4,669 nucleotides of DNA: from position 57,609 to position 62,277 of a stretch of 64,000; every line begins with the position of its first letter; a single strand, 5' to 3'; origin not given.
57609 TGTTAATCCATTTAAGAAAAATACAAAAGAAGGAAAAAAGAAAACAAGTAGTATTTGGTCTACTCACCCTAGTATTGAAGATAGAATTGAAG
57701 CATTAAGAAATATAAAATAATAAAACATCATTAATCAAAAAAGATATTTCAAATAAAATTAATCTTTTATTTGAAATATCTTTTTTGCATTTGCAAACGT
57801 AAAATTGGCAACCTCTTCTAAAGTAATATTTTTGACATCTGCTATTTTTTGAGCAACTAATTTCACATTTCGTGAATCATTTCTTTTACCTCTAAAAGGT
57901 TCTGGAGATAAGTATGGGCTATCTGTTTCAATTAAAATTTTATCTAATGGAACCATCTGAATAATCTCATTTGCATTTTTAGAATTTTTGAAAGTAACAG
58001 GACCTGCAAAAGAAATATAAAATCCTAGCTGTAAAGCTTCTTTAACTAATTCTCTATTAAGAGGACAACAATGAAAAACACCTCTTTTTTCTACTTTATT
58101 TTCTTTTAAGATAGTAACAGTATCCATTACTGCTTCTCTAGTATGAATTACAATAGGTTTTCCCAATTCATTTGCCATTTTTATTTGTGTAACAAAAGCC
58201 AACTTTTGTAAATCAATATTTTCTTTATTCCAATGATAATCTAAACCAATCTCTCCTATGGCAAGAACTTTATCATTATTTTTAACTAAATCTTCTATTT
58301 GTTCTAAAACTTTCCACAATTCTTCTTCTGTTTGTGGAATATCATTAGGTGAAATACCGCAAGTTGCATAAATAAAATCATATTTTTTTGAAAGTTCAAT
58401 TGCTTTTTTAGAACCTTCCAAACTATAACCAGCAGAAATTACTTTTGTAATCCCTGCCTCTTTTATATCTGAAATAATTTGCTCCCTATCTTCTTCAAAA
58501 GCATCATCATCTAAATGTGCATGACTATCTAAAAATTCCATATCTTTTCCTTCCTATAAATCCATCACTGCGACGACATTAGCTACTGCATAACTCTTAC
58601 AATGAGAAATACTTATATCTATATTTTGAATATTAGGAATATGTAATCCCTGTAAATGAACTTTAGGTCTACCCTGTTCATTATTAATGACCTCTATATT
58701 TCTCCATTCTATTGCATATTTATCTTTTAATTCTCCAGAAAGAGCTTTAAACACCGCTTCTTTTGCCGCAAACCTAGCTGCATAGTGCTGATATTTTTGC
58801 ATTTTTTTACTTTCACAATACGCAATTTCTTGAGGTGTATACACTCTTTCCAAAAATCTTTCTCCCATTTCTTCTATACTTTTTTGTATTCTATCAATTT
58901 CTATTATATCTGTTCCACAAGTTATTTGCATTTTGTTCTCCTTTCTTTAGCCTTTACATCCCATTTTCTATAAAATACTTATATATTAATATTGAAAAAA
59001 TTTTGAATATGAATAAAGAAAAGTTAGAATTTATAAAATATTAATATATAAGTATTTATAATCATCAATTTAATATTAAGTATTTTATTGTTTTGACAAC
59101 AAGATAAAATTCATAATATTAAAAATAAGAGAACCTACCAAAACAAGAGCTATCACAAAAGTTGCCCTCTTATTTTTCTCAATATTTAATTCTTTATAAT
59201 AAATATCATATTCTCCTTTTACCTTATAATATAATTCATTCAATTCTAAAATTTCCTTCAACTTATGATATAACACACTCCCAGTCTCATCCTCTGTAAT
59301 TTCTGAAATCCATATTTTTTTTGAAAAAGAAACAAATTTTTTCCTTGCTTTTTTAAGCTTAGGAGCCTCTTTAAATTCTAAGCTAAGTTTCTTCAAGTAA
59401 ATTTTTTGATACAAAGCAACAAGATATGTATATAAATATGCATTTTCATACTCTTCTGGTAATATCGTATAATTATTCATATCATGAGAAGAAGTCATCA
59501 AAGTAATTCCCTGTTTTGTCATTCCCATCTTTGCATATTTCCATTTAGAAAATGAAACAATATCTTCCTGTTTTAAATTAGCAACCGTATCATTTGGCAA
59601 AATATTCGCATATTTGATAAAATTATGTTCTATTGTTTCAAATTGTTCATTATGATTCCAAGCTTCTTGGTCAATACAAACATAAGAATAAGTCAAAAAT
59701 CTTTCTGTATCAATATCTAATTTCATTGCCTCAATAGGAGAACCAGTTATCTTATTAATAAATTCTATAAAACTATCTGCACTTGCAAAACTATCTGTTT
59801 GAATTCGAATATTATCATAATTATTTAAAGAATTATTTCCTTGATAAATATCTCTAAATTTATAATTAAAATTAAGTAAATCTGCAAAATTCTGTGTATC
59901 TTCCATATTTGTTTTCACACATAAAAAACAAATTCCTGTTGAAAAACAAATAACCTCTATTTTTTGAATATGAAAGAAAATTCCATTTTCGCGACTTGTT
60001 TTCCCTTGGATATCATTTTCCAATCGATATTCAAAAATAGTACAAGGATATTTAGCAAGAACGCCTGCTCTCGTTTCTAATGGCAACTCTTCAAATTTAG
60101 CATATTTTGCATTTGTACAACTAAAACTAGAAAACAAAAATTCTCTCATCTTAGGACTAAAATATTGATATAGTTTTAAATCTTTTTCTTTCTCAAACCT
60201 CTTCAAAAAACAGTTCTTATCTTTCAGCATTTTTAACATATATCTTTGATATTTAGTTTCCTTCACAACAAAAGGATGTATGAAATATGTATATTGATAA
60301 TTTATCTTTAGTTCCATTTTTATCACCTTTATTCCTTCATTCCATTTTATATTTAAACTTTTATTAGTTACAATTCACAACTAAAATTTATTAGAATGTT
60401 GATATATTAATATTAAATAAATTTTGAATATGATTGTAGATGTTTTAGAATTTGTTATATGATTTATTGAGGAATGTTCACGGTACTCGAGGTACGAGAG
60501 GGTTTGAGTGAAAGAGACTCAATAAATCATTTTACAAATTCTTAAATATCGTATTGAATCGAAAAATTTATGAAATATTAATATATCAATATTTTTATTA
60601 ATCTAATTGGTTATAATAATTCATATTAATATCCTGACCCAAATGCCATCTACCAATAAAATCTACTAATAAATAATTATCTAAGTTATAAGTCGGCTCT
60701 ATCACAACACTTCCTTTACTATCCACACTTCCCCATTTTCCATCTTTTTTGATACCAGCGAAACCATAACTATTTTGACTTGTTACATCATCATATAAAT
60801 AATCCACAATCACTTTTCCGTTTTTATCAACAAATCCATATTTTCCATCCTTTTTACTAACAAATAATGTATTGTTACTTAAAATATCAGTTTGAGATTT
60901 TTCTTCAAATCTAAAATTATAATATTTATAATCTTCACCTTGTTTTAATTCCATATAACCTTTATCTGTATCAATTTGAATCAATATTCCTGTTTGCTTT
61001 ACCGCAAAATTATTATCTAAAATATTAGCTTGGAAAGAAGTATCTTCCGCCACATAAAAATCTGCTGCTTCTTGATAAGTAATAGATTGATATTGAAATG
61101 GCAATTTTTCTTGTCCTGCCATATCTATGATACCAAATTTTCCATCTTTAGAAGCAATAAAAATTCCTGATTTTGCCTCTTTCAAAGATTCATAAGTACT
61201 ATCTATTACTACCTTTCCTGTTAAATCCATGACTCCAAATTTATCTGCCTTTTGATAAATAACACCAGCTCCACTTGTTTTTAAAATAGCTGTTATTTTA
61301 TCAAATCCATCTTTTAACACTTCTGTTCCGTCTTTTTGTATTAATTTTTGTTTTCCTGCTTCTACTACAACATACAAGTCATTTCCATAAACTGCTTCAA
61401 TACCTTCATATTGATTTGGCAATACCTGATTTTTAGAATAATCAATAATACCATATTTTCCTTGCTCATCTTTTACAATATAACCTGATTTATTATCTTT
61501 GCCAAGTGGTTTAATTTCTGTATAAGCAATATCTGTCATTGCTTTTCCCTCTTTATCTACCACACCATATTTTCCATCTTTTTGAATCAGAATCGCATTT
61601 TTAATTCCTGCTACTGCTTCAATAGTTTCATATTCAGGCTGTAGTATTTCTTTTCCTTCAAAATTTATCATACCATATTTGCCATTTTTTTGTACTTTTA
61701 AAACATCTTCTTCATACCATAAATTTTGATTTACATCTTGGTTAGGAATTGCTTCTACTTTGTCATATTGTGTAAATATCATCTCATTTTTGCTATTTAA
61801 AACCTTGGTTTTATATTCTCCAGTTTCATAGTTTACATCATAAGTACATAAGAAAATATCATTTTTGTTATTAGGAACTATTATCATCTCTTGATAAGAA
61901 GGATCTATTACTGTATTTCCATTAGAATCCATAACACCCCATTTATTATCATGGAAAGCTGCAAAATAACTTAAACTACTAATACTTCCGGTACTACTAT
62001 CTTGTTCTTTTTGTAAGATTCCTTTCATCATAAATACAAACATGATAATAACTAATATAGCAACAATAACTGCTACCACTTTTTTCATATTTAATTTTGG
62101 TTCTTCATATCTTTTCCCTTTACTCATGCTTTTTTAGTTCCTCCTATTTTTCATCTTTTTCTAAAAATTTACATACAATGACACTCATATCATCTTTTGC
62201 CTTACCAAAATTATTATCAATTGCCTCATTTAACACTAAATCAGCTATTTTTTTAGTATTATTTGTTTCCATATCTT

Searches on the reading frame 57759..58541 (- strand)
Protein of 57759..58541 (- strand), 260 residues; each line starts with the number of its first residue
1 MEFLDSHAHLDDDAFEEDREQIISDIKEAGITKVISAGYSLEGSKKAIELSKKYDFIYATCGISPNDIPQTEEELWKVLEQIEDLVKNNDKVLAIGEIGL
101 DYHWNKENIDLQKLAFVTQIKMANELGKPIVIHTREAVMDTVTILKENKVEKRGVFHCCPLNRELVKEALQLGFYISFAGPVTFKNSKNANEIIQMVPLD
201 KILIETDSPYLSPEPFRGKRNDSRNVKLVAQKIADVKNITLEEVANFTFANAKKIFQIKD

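Call 106: search_protein_families(library=pfam, proteins=[window:57759-58541:-], max_evalue=0.001)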
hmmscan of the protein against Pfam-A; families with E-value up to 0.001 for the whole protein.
window:57759-58541:- (260 aa): 1 family
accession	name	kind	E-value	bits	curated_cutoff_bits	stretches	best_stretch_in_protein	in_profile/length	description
PF01026.27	TatD_DNase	-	7.9e-83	278.2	27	1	5-257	2-253/253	TatD related DNase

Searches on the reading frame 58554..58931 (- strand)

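Call 106: search_protein_families(library=pfam, proteins=[window:58554-58931:-], max_evalue=0.001)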
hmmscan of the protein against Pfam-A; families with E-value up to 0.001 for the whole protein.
window:58554-58931:- (125 aa): 1 family
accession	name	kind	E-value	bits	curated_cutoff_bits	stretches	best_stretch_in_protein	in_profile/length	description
PF01648.25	ACPS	-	5.7e-20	71.9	25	1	5-101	2-96/111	4'-phosphopantetheinyl transferase superfamily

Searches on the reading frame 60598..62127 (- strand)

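Call 106: search_protein_families(library=pfam, proteins=[window:60598-62127:-], max_evalue=0.001)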
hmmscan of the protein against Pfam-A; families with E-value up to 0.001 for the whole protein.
window:60598-62127:- (509 aa): 1 family
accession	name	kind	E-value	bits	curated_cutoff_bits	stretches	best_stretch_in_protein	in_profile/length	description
PF14903.11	WG_beta_rep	-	7.8e-35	119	25.6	3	430-465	1-35/35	WG containing repeat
